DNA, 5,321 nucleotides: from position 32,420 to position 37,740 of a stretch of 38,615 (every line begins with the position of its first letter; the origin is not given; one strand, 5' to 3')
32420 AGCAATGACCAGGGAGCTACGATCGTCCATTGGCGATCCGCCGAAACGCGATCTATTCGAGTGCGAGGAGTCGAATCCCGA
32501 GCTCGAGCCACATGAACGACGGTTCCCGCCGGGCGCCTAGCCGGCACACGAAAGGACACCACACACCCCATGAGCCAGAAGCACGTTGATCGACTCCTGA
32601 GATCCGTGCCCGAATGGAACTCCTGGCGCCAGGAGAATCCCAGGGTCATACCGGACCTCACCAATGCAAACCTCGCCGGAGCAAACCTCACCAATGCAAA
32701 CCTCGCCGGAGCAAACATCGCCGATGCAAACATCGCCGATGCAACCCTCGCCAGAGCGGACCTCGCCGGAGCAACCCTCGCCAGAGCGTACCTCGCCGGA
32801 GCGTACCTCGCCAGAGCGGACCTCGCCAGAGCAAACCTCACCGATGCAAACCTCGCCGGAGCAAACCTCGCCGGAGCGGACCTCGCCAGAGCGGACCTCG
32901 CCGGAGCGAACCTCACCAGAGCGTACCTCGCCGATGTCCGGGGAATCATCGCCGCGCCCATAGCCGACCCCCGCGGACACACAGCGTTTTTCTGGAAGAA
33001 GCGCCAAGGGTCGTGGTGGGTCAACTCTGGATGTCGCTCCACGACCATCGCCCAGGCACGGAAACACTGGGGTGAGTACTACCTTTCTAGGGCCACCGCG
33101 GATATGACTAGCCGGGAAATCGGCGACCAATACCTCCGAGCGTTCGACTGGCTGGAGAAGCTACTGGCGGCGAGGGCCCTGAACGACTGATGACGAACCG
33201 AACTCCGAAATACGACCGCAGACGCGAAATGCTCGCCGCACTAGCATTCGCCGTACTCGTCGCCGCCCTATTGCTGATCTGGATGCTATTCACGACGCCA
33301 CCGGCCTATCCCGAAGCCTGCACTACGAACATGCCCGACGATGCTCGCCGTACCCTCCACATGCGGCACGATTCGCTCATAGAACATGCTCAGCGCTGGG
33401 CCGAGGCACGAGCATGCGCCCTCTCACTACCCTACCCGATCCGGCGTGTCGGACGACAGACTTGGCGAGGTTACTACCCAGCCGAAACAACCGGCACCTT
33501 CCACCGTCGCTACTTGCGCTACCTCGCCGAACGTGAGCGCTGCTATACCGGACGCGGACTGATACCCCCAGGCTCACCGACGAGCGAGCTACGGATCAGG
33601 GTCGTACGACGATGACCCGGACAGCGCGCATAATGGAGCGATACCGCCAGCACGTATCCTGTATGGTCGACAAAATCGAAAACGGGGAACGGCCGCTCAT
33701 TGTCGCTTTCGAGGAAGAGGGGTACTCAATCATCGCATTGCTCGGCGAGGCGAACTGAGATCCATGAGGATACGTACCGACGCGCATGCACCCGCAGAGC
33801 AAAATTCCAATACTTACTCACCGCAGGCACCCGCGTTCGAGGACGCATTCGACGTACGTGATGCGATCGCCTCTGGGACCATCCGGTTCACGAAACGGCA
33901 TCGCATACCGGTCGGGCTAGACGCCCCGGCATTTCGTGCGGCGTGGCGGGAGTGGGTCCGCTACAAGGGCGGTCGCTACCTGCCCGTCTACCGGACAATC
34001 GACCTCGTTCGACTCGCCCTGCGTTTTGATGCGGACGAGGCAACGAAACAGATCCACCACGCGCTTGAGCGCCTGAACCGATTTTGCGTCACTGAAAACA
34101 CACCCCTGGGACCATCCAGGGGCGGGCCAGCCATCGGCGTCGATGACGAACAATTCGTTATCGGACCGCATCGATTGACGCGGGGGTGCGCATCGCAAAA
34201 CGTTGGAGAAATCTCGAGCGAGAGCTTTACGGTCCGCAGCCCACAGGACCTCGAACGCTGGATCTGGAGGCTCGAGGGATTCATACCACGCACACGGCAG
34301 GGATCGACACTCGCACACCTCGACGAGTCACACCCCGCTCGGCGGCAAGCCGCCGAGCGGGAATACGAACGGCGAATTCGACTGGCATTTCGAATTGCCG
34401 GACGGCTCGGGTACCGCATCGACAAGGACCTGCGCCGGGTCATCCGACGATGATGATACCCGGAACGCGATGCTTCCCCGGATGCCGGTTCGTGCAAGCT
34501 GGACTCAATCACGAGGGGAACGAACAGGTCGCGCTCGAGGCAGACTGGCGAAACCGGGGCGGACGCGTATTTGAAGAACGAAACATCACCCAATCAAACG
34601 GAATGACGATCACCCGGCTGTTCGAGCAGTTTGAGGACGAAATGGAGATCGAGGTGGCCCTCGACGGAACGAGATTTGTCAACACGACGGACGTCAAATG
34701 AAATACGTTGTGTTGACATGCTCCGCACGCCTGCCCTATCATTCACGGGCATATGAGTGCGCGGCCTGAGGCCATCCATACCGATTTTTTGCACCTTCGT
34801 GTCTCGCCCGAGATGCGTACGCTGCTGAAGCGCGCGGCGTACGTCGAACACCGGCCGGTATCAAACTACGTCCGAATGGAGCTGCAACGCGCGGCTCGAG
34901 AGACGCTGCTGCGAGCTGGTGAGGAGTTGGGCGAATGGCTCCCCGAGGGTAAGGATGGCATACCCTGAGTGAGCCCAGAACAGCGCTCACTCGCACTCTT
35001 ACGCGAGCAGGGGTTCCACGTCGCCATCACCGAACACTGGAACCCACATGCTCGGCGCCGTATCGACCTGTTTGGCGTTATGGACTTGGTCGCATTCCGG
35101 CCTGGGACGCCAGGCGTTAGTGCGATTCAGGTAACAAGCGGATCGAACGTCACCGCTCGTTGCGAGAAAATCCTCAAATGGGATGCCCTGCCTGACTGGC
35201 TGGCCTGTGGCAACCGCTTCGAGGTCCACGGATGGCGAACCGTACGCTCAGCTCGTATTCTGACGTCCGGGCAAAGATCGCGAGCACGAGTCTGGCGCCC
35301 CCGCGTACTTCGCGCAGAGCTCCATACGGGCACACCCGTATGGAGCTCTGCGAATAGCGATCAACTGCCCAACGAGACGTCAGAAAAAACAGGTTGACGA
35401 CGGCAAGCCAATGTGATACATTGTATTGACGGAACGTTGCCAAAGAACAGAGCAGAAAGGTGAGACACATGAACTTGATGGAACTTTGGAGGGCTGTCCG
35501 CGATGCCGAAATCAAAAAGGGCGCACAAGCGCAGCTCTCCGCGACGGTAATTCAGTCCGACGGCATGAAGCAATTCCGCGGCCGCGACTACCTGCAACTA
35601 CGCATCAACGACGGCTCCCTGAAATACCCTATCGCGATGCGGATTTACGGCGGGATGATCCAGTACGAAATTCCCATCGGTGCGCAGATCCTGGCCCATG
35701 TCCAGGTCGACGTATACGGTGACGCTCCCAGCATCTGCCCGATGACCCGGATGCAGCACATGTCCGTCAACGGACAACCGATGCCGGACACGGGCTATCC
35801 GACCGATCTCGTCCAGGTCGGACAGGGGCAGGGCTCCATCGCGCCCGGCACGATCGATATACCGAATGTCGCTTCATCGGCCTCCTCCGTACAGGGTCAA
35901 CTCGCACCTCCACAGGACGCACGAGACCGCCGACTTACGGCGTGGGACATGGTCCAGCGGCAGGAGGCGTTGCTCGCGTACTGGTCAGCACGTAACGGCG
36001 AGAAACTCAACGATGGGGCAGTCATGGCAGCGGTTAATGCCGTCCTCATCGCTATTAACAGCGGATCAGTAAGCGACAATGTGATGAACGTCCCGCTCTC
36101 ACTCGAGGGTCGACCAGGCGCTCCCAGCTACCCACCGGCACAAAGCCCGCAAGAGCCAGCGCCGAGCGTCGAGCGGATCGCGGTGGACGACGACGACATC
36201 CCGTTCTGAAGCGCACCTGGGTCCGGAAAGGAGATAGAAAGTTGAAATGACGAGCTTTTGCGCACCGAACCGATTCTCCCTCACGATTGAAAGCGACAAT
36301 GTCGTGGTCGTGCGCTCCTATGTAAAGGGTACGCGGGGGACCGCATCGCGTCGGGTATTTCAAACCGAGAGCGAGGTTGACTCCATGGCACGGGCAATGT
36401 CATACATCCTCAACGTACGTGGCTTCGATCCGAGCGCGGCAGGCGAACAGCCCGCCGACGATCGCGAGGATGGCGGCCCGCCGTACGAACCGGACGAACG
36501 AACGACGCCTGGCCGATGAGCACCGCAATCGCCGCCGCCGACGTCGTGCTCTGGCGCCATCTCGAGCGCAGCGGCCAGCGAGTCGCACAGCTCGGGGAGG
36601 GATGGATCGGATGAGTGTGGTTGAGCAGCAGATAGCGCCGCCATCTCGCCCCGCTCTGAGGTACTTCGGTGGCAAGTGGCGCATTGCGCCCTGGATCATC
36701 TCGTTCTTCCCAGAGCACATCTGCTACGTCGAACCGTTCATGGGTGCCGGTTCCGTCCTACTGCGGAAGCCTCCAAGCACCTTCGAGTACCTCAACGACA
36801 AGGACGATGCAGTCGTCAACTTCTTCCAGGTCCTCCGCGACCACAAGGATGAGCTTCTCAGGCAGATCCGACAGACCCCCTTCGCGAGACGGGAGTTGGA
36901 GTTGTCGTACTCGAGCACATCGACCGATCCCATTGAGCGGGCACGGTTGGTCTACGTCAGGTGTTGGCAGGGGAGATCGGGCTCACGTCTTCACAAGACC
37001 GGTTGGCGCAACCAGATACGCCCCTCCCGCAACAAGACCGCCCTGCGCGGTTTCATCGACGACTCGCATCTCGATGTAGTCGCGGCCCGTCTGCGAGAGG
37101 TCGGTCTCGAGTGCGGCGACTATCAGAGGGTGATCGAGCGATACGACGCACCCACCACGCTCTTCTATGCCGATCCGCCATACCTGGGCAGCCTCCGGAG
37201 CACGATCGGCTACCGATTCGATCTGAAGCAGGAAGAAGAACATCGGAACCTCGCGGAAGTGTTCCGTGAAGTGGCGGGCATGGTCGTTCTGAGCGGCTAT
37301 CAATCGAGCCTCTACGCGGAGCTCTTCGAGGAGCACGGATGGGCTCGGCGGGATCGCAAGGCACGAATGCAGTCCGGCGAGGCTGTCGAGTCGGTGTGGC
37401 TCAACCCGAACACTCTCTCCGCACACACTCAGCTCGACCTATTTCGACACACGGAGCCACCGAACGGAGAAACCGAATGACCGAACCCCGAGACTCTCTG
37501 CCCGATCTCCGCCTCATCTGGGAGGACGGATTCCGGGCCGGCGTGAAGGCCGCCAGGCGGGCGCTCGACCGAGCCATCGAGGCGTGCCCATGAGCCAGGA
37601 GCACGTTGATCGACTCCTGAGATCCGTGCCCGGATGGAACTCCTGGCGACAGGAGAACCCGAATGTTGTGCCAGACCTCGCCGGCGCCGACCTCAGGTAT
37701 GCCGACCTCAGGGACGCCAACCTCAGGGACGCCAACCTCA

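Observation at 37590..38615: Family of three pentapeptide-repeat genes with a shared non-repeat C-terminal domain in the early operon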

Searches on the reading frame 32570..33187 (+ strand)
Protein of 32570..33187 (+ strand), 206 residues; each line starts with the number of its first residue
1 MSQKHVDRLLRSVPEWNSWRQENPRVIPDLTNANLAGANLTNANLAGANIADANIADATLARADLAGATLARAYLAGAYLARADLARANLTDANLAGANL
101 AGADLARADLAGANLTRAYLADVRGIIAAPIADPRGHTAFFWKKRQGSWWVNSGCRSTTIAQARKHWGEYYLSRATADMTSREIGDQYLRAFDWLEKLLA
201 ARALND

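Call 4: search_protein_families(library=pfam, proteins=[window:32570-33187:+], max_evalue=0.01)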
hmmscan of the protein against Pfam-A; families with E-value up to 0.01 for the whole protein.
window:32570-33187:+ (206 aa): 3 families
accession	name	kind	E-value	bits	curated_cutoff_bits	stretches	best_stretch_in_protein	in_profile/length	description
PF00805.28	Pentapeptide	-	2.5e-21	75.3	20.2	3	88-121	1-34/40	Pentapeptide repeats (8 copies)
PF13576.12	Pentapeptide_3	-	7.9e-08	32.8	27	1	36-71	2-39/48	Pentapeptide repeats (9 copies)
PF13599.13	Pentapeptide_4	-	5.2e-07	30.1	38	1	54-121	2-69/78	Pentapeptide repeat region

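Call 7: search_protein_families(library=phrogs, proteins=[window:32570-33187:+], max_evalue=0.001)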
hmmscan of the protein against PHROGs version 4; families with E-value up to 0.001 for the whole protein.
window:32570-33187:+ (206 aa): 9 families
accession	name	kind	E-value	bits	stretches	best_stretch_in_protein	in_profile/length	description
phrog_923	-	unknown function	2e-18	66.5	1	29-131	798-889/990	-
phrog_7713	-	unknown function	2.9e-16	60.1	3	82-123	29-70/103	-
phrog_15350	-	unknown function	2.1e-13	50.9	1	29-123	150-259/494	-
phrog_31265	-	unknown function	8e-12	46.6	1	29-116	65-152/264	-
phrog_30240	-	unknown function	1.2e-10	41.8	1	31-126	141-236/438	-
phrog_12514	-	unknown function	4.6e-07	30.5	1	29-124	145-245/287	-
phrog_28766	-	tail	3.3e-06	26.7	1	34-122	130-218/472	tail fiber protein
phrog_31567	-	unknown function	2e-05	25.6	0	69-105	34-70/151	-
phrog_37032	-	unknown function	0.00014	22.8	0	86-121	6-39/110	-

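Call 12: search_protein_families(library=ncbifam, proteins=[window:32570-33187:+], max_evalue=1)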
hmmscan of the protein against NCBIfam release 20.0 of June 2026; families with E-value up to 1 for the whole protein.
window:32570-33187:+ (206 aa): 16 families
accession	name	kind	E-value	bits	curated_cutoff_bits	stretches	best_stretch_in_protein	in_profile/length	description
NF047416.1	penta_HetL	equivalog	3.5e-16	59.3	260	1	29-123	69-163/218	heterocyst differentiation pentapeptide repeat protein HetL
NF011743.0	PRK15196.1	equivalog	6.6e-16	58.1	354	1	30-124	234-328/350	type III secretion system effector PipB2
NF052603.1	penta_Alr5209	equivalog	1.3e-13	51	125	2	68-118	43-93/113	Alr5209 family pentapeptide repeat protein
NF011744.0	PRK15197.1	equivalog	1.9e-12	47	274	1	30-81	191-242/291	SPI-2 type III secretion system effector PipB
NF000056.3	penta_rpt_QnrS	exception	4.6e-08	33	460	1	28-113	77-162/218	QnrS family quinolone resistance pentapeptide repeat protein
NF000071.4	penta_rpt_QnrA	exception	8.7e-08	32.2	450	1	41-123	115-197/218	QnrA family quinolone resistance pentapeptide repeat protein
NF033086.2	penta_rpt_Qnr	equivalog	1.4e-07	31.5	240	1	33-116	111-194/211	Qnr family pentapeptide repeat protein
NF038182.1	penta_rpt_SmQnr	exception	3.2e-06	27.1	460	1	33-117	115-199/215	SmQnr family pentapeptide repeat protein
NF000420.1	penta_rpt_QnrB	exception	7.8e-06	26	460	1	33-116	114-197/214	QnrB family quinolone resistance pentapeptide repeat protein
NF012152.0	penta_rpt_QnrC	exception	9.1e-06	25.8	500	1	40-122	114-196/221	QnrC family quinolone resistance pentapeptide repeat protein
NF000349.1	mfpA_AE000516.2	equivalog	3.6e-05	23.7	360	2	29-102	88-161/183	pentapeptide repeat protein MfpA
NF012151.0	penta_rpt_QnrAS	exception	4.1e-05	23.7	490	1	32-115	116-199/218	QnrAS family quinolone resistance pentapeptide repeat protein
NF033375.2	penta_rpt_QnrE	exception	8.8e-05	22.6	480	1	33-120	114-201/214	QnrE family quinolone resistance pentapeptide repeat protein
NF000421.1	penta_rpt_QnrVC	exception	0.00011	22.3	460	1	40-116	89-190/218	QnrVC family quinolone resistance pentapeptide repeat protein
NF000139.2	penta_rpt_QnrD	exception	0.0014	18.6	425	1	37-116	22-102/214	QnrD family quinolone resistance pentapeptide repeat protein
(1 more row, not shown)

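Call 52: search_protein_families(library=padloc, proteins=[window:32570-33187:+], max_evalue=0.01)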
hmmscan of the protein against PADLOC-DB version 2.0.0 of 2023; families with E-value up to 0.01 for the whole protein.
window:32570-33187:+ (206 aa): 0 families

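Call 85: find_encoding_contigs(protein=window:32570-33187:+, flank=10000, max_places=5)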
Protein window:32570-33187:+ (206 aa): no gene with exactly this product is on record in the collection.

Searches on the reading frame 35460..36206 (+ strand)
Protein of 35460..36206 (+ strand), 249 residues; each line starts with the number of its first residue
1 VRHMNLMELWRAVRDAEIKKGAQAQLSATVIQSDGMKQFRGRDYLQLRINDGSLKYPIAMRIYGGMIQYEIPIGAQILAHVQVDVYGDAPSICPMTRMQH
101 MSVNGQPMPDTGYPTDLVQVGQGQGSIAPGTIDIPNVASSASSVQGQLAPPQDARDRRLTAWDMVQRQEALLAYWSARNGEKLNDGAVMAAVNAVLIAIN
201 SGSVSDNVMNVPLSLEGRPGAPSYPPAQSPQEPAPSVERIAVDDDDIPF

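Call 4: search_protein_families(library=pfam, proteins=[window:35460-36206:+], max_evalue=0.01)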
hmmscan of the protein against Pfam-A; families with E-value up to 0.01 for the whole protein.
window:35460-36206:+ (249 aa): 0 families

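Call 7: search_protein_families(library=phrogs, proteins=[window:35460-36206:+], max_evalue=0.001)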
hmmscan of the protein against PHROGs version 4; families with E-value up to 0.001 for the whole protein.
window:35460-36206:+ (249 aa): 0 families

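Call 51: search_solved_structures(query=window:35460-36206:+, max_evalue=1)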
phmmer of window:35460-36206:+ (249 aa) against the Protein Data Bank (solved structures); distinct sequences matched with E-value up to 1: 3.
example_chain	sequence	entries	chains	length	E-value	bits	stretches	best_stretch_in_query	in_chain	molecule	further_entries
2eyv_A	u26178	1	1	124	0.35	13.4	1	153-244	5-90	v-crk sarcoma virus CT10 oncogene homolog isoform a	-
8x7v_C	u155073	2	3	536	0.54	12.8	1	116-168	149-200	Ubiquitin-like protein SMT3,Transducin-like enhancer protein 6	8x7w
9l4k_B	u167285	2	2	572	0.61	12.6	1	116-168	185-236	Transducin-like enhancer protein 6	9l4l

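Call 52: search_protein_families(library=padloc, proteins=[window:35460-36206:+], max_evalue=0.01)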
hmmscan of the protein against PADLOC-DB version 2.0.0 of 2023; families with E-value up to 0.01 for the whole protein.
window:35460-36206:+ (249 aa): 0 families

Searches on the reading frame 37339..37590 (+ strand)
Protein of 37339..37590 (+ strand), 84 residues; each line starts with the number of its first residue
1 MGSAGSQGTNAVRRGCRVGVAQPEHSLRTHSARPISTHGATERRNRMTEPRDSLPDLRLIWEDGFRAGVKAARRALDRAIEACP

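Call 4: search_protein_families(library=pfam, proteins=[window:37339-37590:+], max_evalue=0.01)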
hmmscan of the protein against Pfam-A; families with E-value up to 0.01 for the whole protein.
window:37339-37590:+ (84 aa): 0 families

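Call 7: search_protein_families(library=phrogs, proteins=[window:37339-37590:+], max_evalue=0.001)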
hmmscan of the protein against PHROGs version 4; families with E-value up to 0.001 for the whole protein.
window:37339-37590:+ (84 aa): 0 families
